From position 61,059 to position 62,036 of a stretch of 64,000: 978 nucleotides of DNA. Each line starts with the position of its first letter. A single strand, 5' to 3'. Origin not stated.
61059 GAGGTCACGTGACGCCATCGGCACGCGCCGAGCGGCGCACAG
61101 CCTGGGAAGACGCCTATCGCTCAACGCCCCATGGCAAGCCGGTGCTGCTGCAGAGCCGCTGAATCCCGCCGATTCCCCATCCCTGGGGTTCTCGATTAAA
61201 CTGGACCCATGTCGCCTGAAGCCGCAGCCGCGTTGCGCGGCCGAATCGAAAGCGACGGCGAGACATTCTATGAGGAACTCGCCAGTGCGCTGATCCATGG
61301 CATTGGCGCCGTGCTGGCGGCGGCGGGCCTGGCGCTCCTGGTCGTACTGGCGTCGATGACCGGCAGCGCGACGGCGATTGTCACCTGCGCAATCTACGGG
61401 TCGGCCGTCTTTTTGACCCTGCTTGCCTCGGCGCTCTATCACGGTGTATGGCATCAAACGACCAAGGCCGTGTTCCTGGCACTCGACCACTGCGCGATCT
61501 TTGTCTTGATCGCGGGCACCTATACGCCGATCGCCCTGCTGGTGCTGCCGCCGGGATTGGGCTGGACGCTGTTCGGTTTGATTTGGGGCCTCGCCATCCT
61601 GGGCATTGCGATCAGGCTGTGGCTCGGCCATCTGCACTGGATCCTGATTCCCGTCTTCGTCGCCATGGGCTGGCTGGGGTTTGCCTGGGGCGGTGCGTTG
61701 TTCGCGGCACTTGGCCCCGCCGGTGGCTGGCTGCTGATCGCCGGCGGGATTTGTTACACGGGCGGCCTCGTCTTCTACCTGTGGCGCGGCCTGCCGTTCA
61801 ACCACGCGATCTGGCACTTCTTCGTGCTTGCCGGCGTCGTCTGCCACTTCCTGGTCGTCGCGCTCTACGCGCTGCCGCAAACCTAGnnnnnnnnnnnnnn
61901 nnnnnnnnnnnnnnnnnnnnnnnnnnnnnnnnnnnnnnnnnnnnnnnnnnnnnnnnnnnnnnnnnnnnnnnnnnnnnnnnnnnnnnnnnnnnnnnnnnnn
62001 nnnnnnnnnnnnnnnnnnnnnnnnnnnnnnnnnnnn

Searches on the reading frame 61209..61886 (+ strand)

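Call 83: search_protein_families(library=pfam, proteins=[window:61209-61886:+], max_evalue=0.00001)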
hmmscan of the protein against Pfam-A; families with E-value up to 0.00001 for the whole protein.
window:61209-61886:+ (225 aa): 1 family
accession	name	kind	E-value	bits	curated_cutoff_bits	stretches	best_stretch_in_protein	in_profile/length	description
PF03006.26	HlyIII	-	1.8e-34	119.8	26.2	1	21-214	4-224/224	Haemolysin-III related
